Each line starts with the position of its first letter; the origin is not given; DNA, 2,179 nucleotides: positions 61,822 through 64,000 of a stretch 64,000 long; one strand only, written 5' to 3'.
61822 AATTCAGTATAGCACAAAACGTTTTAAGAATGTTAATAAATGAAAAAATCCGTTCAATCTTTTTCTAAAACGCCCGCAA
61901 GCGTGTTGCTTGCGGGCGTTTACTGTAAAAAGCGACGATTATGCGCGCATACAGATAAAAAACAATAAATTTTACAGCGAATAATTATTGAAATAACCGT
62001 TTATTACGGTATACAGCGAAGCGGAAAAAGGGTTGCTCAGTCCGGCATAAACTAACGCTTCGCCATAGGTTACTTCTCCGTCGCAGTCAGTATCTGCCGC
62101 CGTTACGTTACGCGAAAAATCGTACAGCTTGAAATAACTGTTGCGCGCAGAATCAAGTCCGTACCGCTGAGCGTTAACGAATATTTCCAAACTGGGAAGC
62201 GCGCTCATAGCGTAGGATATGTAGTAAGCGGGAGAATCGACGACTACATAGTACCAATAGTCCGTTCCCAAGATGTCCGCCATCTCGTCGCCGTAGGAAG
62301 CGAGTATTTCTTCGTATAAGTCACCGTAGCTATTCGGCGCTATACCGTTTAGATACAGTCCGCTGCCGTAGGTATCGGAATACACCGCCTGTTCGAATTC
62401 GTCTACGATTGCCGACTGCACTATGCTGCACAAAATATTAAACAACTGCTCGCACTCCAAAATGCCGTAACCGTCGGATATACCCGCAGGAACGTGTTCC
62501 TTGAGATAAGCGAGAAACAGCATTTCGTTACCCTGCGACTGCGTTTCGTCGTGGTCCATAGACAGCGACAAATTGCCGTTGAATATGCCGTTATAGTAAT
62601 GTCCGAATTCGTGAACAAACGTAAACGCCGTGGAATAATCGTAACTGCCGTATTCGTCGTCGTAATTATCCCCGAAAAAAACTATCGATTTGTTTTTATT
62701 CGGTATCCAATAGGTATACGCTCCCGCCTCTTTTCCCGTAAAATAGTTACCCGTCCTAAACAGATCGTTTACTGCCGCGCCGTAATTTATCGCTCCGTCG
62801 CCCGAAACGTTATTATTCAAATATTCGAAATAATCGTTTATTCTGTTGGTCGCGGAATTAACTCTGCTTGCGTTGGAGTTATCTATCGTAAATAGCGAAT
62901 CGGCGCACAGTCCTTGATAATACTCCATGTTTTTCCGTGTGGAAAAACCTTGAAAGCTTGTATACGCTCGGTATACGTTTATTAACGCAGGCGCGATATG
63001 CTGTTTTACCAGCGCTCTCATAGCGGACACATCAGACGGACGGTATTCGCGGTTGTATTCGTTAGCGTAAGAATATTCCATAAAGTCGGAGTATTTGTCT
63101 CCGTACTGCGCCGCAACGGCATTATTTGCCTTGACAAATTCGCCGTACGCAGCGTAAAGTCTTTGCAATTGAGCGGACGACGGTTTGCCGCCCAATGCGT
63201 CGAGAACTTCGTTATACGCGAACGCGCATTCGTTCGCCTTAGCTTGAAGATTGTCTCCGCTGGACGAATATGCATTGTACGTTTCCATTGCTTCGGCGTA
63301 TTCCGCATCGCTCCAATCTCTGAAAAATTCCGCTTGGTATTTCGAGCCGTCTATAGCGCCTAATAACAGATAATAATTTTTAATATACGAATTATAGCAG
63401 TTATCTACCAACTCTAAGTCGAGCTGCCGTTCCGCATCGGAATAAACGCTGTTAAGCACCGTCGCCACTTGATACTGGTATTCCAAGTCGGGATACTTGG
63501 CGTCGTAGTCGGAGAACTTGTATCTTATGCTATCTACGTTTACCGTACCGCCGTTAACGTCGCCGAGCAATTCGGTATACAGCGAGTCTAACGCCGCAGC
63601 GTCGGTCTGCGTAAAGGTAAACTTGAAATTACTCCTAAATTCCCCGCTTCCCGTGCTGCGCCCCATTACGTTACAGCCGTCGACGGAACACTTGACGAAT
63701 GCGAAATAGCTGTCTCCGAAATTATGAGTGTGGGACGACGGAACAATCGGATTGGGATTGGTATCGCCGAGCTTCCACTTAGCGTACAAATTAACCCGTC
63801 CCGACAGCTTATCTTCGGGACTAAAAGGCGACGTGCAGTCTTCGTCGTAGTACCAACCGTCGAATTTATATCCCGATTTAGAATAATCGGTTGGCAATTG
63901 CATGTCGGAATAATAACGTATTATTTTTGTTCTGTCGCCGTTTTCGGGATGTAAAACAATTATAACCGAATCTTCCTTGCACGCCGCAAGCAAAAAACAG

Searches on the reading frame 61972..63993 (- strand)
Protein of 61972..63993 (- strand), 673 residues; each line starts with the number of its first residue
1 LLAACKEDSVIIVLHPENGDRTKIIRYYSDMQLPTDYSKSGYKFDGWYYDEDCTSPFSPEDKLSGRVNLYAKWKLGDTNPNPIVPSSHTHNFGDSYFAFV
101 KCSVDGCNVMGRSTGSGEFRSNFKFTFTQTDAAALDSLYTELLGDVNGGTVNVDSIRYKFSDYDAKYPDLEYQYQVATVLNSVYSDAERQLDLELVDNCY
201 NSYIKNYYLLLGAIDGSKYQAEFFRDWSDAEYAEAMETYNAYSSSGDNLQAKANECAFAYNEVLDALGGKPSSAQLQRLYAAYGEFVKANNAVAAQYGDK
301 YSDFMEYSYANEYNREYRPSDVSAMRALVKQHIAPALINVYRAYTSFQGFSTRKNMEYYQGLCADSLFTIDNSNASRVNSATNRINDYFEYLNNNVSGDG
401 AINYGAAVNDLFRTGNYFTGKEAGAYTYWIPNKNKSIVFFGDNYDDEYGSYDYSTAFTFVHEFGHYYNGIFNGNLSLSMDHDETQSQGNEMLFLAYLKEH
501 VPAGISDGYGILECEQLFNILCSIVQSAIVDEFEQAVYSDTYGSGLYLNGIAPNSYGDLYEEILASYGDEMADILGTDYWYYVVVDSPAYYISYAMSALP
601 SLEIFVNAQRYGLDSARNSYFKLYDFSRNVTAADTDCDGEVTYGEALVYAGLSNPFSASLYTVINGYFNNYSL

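Call 72: search_protein_families(library=pfam, proteins=[window:61972-63993:-], max_evalue=0.01)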
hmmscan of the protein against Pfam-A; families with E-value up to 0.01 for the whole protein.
window:61972-63993:- (673 aa): 1 family
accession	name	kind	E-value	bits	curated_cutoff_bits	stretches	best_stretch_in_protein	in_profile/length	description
PF09479.16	Flg_new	-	6.8e-10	39.4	27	1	23-72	14-65/65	Listeria-Bacteroides repeat domain (List_Bact_rpt)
